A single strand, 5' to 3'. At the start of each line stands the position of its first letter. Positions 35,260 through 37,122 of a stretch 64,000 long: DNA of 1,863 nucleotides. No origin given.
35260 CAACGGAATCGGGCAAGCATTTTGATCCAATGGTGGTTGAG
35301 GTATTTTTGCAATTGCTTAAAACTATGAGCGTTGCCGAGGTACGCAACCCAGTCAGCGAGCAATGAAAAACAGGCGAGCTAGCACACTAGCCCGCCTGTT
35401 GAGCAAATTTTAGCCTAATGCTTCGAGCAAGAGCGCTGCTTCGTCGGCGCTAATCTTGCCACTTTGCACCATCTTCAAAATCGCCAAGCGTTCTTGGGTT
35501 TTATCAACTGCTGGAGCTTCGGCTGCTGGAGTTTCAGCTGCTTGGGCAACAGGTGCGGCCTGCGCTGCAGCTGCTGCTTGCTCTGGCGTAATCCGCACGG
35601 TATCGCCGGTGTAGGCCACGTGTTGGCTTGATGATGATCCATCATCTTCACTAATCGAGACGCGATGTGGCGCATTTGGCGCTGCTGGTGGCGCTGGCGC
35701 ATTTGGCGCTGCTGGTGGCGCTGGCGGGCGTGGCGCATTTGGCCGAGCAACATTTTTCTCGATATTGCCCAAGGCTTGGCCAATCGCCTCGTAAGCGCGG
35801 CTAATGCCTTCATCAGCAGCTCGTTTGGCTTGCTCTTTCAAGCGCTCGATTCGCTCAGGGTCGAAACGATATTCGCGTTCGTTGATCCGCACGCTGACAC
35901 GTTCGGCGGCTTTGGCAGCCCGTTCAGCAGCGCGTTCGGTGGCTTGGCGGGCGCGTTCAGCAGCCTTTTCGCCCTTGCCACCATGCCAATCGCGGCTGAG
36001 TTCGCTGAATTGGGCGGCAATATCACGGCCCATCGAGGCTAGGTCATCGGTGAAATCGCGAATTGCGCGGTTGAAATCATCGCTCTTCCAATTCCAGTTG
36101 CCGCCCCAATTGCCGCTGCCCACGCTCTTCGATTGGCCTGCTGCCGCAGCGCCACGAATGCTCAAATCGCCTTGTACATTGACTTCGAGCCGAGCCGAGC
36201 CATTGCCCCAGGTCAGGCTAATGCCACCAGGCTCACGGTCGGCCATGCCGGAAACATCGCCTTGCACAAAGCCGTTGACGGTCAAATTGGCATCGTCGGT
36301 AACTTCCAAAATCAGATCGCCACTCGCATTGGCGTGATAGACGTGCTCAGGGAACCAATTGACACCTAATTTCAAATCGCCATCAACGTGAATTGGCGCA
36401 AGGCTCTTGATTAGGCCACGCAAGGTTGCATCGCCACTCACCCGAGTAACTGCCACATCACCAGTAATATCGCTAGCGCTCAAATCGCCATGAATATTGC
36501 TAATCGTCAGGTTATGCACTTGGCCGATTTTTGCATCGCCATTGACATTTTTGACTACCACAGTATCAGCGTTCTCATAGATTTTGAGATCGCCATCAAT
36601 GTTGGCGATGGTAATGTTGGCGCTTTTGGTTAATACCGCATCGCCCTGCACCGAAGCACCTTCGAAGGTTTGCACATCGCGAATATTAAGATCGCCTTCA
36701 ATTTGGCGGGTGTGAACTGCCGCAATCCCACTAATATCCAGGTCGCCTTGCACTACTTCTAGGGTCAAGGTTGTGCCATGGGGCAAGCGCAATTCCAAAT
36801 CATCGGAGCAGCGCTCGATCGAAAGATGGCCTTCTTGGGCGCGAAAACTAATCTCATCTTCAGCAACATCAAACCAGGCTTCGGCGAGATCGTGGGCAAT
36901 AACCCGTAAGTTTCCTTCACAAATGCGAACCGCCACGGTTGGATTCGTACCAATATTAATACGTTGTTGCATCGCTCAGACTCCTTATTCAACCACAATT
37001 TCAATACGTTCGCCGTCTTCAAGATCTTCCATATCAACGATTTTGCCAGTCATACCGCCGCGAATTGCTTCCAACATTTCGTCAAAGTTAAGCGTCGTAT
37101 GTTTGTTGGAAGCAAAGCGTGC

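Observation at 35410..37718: Three-gene module (DUF2089-like regulator, small protein, DUF4097-like beta-repeat protein) whose three products share the same roughly 20-aa peptide module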

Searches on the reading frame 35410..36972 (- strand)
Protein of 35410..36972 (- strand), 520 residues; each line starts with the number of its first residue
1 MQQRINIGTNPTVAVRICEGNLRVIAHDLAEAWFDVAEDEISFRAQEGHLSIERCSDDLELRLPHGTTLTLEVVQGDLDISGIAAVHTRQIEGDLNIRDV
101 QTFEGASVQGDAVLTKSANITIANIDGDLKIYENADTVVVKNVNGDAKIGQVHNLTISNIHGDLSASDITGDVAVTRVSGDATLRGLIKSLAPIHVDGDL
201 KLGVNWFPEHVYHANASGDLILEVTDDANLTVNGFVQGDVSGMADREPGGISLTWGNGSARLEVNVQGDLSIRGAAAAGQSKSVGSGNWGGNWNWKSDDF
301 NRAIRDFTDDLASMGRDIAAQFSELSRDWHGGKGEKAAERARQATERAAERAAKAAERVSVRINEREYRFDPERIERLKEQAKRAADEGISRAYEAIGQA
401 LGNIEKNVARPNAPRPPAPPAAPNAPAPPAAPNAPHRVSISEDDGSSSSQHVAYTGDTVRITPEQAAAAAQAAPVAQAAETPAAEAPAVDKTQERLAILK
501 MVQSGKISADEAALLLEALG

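Call 3: search_protein_families(library=pfam, proteins=[window:35410-36972:-], max_evalue=1)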
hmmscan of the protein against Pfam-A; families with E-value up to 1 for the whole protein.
window:35410-36972:- (520 aa): 7 families
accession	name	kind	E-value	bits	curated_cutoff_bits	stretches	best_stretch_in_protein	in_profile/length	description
PF22746.1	SHOCT-like_DUF2089-C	-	6e-10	38.8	27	1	494-519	2-27/32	SHOCT-like domain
PF01203.25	T2SSN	-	0.00093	19.8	29.6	1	159-274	60-174/211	Type II secretion system (T2SS), protein N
PF15912.10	VIR_N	-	0.0035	17.2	27.7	1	400-494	118-202/258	Virilizer, N-terminal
PF05046.19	Img2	-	0.016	15.9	34.4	0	6-53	21-68/84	Mitochondrial large subunit ribosomal protein (Img2)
PF17656.6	ChapFlgA_N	-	0.024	15.4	27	0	40-67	21-48/77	FlgA N-terminal domain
PF04519.19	Bactofilin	-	0.18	12.5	27.9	0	74-149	9-82/98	Polymer-forming cytoskeletal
PF12732.12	YtxH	-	0.4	11.6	37.5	0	333-391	22-68/71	YtxH-like protein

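Call 4: search_protein_families(library=ncbifam, proteins=[window:35410-36972:-], max_evalue=1)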
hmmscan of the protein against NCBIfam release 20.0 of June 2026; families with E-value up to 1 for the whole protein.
window:35410-36972:- (520 aa): 4 families
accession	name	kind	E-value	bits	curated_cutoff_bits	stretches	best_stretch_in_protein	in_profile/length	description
NF049997.1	LiaG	equivalog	1.2e-05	24.6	285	1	121-240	121-248/286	LiaG family protein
NF038025.1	dapto_LiaX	exception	0.0056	15.5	350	1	51-175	319-446/512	daptomycin-sensing surface protein LiaX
NF047526.1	LIC_10421_fam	subfamily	0.034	14.2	90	1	302-356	48-102/111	LIC_10421 family protein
TIGR03825.1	FliH_bacil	equivalog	0.37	10.3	148.9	1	333-385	41-92/255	flagellar assembly protein FliH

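Call 9: find_homologous_proteins(query=window:35410-36972:-)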
Query window:35410-36972:- (520 aa): 103 proteins with E <= 0.001 among 8000 candidates.
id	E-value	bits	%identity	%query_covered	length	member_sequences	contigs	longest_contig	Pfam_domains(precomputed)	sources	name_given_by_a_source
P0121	0.0e+0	1084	95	100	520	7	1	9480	PF22746.2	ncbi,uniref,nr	ncbi:SHOCT-like domain-containing protein [Herpetosiphon llansteffanensis]|uniref:SHOCT-like domain-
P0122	4.2e-278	941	82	100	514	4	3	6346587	PF22746.2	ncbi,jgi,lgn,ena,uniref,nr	ncbi:MAG TPA: hypothetical protein DEF47_09080 [Herpetosiphon sp.]|uniref:YvlB/LiaX N-terminal domai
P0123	2.7e-116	408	42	99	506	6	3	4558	PF13349.13,PF22746.2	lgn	-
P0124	1.5e-113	399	40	100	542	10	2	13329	PF13349.13,PF22746.2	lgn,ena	-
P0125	7.2e-100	354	40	100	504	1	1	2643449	PF13349.13,PF22746.2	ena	-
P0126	1.6e-67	247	28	77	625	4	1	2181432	PF13349.13,PF22746.2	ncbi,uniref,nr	ncbi:hypothetical protein KSC_054910 [Ktedonobacter sp. SOSP1-52]|uniref:SHOCT-like domain-containin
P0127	1.0e-65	241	36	87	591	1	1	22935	PF13349.13,PF22746.2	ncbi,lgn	-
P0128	9.6e-59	218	34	88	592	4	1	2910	PF22746.2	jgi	jgi:hypothetical protein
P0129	1.1e-53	201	31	98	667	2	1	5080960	PF13349.13,PF22746.2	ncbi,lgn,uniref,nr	ncbi:DUF4097 family beta strand repeat-containing protein [Roseiflexus sp.]|uniref:SHOCT-like domain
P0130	1.6e-52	197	29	89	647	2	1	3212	PF22746.2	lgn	-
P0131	6.2e-51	192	29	78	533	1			-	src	-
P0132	3.2e-47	180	28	100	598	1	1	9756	PF13349.13,PF22746.2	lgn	-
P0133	9.3e-47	178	29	100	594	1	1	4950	PF22746.2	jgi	jgi:hypothetical protein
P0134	1.4e-43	168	26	92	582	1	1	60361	-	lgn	-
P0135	2.0e-43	167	28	98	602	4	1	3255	PF01203.26,PF22746.2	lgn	-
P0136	6.7e-43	166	31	89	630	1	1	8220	PF22746.2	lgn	-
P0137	1.3e-42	165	31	87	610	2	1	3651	PF02862.23,PF13349.13,PF22746.2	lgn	-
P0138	4.5e-42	163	30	87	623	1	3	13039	PF02862.23,PF13349.13,PF22746.2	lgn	-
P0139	9.5e-42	162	30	99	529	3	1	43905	PF22746.2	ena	-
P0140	1.4e-41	161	28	91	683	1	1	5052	PF22746.2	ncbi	-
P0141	6.9e-41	159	26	87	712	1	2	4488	PF22746.2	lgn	-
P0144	9.8e-30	122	31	53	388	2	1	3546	PF13349.13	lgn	-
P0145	2.2e-20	91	28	86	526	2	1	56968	PF13349.13,PF22746.2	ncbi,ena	-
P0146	4.5e-20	90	27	68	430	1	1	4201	PF22746.2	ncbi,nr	ncbi:MAG: hypothetical protein JXA14_08195 [Anaerolineae bacterium]|nr:hypothetical protein [Anaerol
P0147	4.1e-19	87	26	68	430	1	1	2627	PF22746.2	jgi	jgi:hypothetical protein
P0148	4.5e-19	87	27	83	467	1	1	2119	PF13349.13,PF22746.2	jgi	jgi:DUF4097 and DUF4098 domain-containing protein YvlB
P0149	1.2e-18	86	26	75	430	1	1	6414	PF22746.2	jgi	jgi:DUF4097 and DUF4098 domain-containing protein YvlB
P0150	1.5e-18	85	27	68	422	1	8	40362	PF22746.2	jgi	jgi:hypothetical protein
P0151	2.9e-18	84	26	71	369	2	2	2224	PF22746.2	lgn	-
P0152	1.0e-17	83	27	57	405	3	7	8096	PF13349.13,PF22746.2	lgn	-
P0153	9.5e-17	79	26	68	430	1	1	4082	PF22746.2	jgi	jgi:hypothetical protein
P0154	9.6e-17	79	25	73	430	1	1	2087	PF22746.2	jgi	jgi:DUF4097 and DUF4098 domain-containing protein YvlB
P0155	1.4e-16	79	30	47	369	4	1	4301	PF13349.13,PF22746.2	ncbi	-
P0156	2.1e-16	78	30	50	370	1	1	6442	PF13349.13,PF22746.2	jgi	jgi:DUF4097 and DUF4098 domain-containing protein YvlB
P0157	3.2e-16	78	24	60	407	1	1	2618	PF22746.2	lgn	-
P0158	3.2e-16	78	26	68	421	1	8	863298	PF22746.2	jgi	jgi:hypothetical protein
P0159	1.6e-15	75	24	68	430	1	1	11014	PF22746.2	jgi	jgi:hypothetical protein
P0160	1.8e-15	75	25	68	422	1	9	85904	PF22746.2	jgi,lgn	jgi:hypothetical protein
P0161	2.1e-15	75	26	66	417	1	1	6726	PF13349.13,PF22746.2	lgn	-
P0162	3.8e-15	74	23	54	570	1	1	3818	PF13349.13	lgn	-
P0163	7.0e-15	73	28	48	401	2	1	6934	PF13349.13,PF22746.2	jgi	jgi:hypothetical protein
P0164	9.6e-15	73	27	61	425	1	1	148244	PF13349.13,PF22746.2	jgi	jgi:hypothetical protein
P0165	1.1e-14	73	22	67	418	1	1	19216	PF13349.13,PF22746.2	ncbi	-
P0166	1.1e-14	73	27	71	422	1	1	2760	PF22746.2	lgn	-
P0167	1.5e-14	72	24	85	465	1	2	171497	PF13349.13,PF22746.2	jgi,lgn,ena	-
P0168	1.6e-14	72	25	60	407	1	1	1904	PF22746.2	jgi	jgi:hypothetical protein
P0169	2.1e-14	72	26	60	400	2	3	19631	PF22746.2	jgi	jgi:hypothetical protein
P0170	2.6e-14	71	30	30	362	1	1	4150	PF13349.13,PF22746.2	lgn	-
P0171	3.3e-14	71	28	45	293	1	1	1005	PF22746.2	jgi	jgi:hypothetical protein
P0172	3.5e-14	71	27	76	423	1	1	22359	PF13349.13,PF22746.2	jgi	jgi:hypothetical protein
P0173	4.0e-14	71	26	70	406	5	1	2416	PF22746.2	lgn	-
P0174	4.5e-14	71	26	52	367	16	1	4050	PF13349.13,PF22746.2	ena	-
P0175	5.8e-14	70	28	43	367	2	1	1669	PF13349.13,PF22746.2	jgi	jgi:hypothetical protein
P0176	8.7e-14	70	25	99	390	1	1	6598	PF22746.2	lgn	-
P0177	3.0e-13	68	27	39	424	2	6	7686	PF22746.2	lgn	-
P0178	3.8e-13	68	30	30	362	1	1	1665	PF13349.13,PF22746.2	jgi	jgi:hypothetical protein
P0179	4.2e-13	67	30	31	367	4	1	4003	PF13349.13,PF22746.2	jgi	jgi:hypothetical protein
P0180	4.5e-13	67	28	50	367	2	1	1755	PF13349.13,PF22746.2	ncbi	-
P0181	1.3e-12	66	29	32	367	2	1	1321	PF13349.13,PF22746.2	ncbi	-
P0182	1.6e-12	66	28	51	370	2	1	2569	PF13349.13,PF22746.2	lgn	-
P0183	3.0e-12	65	25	60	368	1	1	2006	PF13349.13,PF22746.2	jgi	-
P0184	8.0e-12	63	26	64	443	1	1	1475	PF22746.2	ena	-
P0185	8.0e-12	63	31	40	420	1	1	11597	PF13349.13,PF22746.2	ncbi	-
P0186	8.3e-12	63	25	74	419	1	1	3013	PF13349.13,PF22746.2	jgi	jgi:hypothetical protein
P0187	1.7e-11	62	24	81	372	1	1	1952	PF22746.2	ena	-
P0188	3.7e-11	61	31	41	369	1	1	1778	PF13349.13,PF22746.2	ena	-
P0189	4.3e-11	61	24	73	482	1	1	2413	PF13349.13,PF22746.2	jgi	jgi:hypothetical protein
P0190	5.1e-11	61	24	72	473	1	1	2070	PF22746.2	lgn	-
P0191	5.2e-11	60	25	84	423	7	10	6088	PF22746.2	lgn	-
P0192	1.3e-10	59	25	67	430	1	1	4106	PF13349.13,PF22746.2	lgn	-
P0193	1.6e-10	59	24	73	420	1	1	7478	PF22746.2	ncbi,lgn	ncbi:MAG TPA: DUF4097 family beta strand repeat-containing protein [Anaerolineae bacterium]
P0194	2.2e-10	58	29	41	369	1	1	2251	PF13349.13,PF22746.2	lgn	-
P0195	2.7e-10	58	28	33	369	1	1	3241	PF13349.13,PF22746.2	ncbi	-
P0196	2.7e-10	58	23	81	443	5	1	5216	PF22746.2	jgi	jgi:DUF4097 and DUF4098 domain-containing protein YvlB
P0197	3.0e-10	58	31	43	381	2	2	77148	PF22746.2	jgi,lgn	-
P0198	4.3e-10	57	29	58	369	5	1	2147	PF13349.13,PF22746.2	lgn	-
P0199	5.6e-10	57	28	36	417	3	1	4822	PF22746.2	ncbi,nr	ncbi:MAG: hypothetical protein KC443_14120 [Anaerolineales bacterium]|nr:hypothetical protein [Anaer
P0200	1.8e-9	55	25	63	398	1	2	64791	PF13349.13,PF22746.2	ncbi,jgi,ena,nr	ncbi:MAG TPA: hypothetical protein VKX96_09265 [Chloroflexota bacterium]|nr:hypothetical protein [Ch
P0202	3.4e-9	55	25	81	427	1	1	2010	PF13349.13,PF22746.2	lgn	-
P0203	4.4e-9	54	28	39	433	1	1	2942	PF22746.2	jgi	jgi:hypothetical protein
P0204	7.1e-9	53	30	58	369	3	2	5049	PF22746.2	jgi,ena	-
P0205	1.3e-8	53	24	45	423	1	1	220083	PF22746.2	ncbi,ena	-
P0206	1.4e-8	53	27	36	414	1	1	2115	PF22746.2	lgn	-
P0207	1.6e-8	52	27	36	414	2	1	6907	PF22746.2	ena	-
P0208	2.0e-8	52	27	53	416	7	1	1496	PF13349.13,PF22746.2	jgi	jgi:DUF4097 and DUF4098 domain-containing protein YvlB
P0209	2.4e-8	52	27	36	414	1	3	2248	PF22746.2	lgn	-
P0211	3.2e-8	51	26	34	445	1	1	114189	PF22746.2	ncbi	ncbi:MAG: hypothetical protein OHK0023_27010 [Anaerolineae bacterium]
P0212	5.4e-8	51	26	50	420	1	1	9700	PF13349.13,PF22746.2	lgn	-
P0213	9.1e-8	50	29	42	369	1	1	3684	PF13349.13,PF22746.2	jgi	jgi:hypothetical protein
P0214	4.5e-7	47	27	53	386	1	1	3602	PF22746.2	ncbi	-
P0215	5.5e-7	47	28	48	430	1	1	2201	PF13349.13,PF22746.2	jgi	jgi:DUF4097 and DUF4098 domain-containing protein YvlB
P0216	6.4e-7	47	29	35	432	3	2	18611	PF13349.13,PF22746.2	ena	-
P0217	2.3e-6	45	23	58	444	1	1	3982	PF22746.2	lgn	-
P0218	5.4e-6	44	29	68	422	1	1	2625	PF22746.2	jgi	jgi:hypothetical protein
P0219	6.5e-6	44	21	94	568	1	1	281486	PF13349.13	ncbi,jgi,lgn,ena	jgi:DUF4097 and DUF4098 domain-containing protein YvlB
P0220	8.0e-6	43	28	33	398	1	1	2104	PF22746.2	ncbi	-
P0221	1.4e-5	43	24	52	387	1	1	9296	PF01203.26,PF13349.13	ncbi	ncbi:MAG: DUF4097 family beta strand repeat-containing protein [Thermomicrobiales bacterium]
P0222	2.5e-5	42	30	34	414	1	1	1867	PF13349.13,PF22746.2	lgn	-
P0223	9.8e-5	40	25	58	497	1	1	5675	PF13349.13,PF22746.2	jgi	jgi:hypothetical protein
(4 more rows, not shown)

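Call 24: search_solved_structures(query=A2, max_evalue=1)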
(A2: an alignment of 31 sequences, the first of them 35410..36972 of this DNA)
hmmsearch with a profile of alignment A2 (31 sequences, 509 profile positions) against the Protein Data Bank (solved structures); distinct sequences matched with E-value up to 1: 5.
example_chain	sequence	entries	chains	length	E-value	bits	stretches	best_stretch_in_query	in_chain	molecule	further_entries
5yrx_A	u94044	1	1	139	0.044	15.6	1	394-451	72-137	Nucleoid-associated protein Rv3716c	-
4tql_A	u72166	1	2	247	0.18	13.6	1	314-426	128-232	Three helix bundle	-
7aoi_BK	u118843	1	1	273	0.58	11.9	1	393-465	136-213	Chaperone protein DNAj, putative,mL77,Chaperone protein DNAj, putative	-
8hif_y4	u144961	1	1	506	0.63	11.8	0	93-201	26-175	VP88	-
4tx8_A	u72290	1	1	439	0.63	11.8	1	436-453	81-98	Probable chitinase A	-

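Call 31: predict_structure(alignment_id=A2)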
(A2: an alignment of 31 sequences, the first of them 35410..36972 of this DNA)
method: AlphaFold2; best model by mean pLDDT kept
length: 520 residues; sequences in the alignment: 31
mean_pLDDT: 74.8   pTM: 0.53
mean pLDDT of the five models: 74.8, 73.5, 73.0, 72.1, 71.5
residues with pLDDT >= 90: 204; 70-90: 124; 50-70: 89; < 50: 103
segments of 3 or more residues with pLDDT < 50: 276-301, 328-333, 358-360, 365-368, 409-413, 433-440, 442-462, 465-488
pLDDT, mean of each block of 10 residues (from residue 1): 83 92 92 74 79 89 93 95 95 95 95 94 97 90 97 95 95 95 93 95 89 95 85 90 71 85 94 59 29 39 55 60 50 57 72 53 49 74 79 74 56 54 56 45 43 41 46 36 45 91 94 90
secondary structure, 60 per line:
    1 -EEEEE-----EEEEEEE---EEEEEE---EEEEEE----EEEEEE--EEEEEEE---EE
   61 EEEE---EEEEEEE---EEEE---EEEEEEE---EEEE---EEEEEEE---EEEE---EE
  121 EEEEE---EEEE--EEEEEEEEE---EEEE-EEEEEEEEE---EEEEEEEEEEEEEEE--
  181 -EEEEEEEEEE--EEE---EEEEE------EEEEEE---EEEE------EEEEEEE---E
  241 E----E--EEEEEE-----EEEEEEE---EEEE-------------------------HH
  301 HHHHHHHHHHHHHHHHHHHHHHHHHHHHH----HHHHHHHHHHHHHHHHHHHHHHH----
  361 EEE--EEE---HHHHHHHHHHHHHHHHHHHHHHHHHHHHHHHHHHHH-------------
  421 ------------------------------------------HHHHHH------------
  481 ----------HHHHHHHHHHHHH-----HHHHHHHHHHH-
elements in order: E2-6 E12-18 E22-27 E31-36 E41-46 E49-55 E59-64 E68-74 E78-81 E85-91 E95-98 E102-108 E112-115 E119-125 E129-132 E135-143 E147-150 E152-160 E164-178 E182-191 E194-196 E200-204 E211-216 E220-223 E230-236 E249-254 E260-266 E270-273 H299-329 H334-356 E361-363 E366-368 H372-407 H463-468 H491-503 H509-519

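Call 36: fold_search(model_id=the predicted structure, library=pdb)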
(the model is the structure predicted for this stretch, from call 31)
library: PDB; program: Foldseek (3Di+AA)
matches with E <= 10: 65; with E <= 0.001: 2
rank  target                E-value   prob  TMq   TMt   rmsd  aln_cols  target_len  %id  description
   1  4qrk                  3.9e-05  1.00  0.12  0.24  14.3       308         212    8  Crystal structure of a putative cell adhesion protein (CLOSPO_03726) from Clostridium sporogenes ATCC 15579 at 1.95 A re (released 2014-07-23)
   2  7muc_AM               7.2e-04  0.99  0.21  0.31  12.1       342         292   10  Legionella pneumophila Dot/Icm T4SS C1 Reconstruction (released 2021-10-06)
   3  3lyc_A                4.4e-03  0.99  0.23  0.39   8.8       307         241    8  Crystal structure of Putative pectinase (YP_001304412.1) from Parabacteroides distasonis ATCC 8503 at 2.30 A resolutio (released 2010-03-16)
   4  3pet_A                1.3e-02  0.77  0.15  0.28  11.6       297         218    9  Crystal structure of a putative adhesin (BF0245) from Bacteroides fragilis NCTC 9343 at 2.07 A resolution (released 2011-02-09)
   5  3lyc_D                1.5e-02  0.96  0.22  0.37   9.4       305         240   12  Crystal structure of Putative pectinase (YP_001304412.1) from Parabacteroides distasonis ATCC 8503 at 2.30 A resolutio (released 2010-03-16)
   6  4ygu_C                1.5e-02  0.97  0.16  0.39  10.5       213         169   13  Crystal structure of a putative adhesin (BACEGG_01763) from Bacteroides eggerthii DSM 20697 at 2.20 A resolution (released 2015-03-11)
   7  3lyc_L                1.9e-02  0.93  0.21  0.36  10.2       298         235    8  Crystal structure of Putative pectinase (YP_001304412.1) from Parabacteroides distasonis ATCC 8503 at 2.30 A resolutio (released 2010-03-16)
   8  3lyc_P                2.1e-02  0.85  0.18  0.30  10.9       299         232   11  Crystal structure of Putative pectinase (YP_001304412.1) from Parabacteroides distasonis ATCC 8503 at 2.30 A resolutio (released 2010-03-16)
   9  4opw_B                2.3e-02  0.77  0.18  0.30  11.3       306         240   10  Crystal structure of a putative adhesin (PARMER_02777) from Parabacteroides merdae ATCC 43184 at 1.75 A resolution (released 2014-04-02)
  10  4opw_A                2.3e-02  0.75  0.18  0.29  11.0       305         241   11  Crystal structure of a putative adhesin (PARMER_02777) from Parabacteroides merdae ATCC 43184 at 1.75 A resolution (released 2014-04-02)
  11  3jx8_D                2.3e-02  0.75  0.18  0.29  11.2       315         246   10  Crystal structure of Putative lipid binding protein (YP_001304415.1) from Parabacteroides distasonis ATCC 8503 at 2.16 (released 2009-11-10)
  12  3jx8_A                2.5e-02  0.77  0.18  0.30  11.0       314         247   10  Crystal structure of Putative lipid binding protein (YP_001304415.1) from Parabacteroides distasonis ATCC 8503 at 2.16 (released 2009-11-10)
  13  3lyc_N                3.2e-02  0.92  0.22  0.37  10.1       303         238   10  Crystal structure of Putative pectinase (YP_001304412.1) from Parabacteroides distasonis ATCC 8503 at 2.30 A resolutio (released 2010-03-16)
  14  3lyc_J                5.1e-02  0.87  0.21  0.37  10.0       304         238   11  Crystal structure of Putative pectinase (YP_001304412.1) from Parabacteroides distasonis ATCC 8503 at 2.30 A resolutio (released 2010-03-16)
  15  3ljy_B                6.2e-02  0.54  0.15  0.25  12.9       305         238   12  Crystal structure of putative adhesin (YP_001304413.1) from Parabacteroides distasonis ATCC 8503 at 2.41 A resolution (released 2010-03-02)
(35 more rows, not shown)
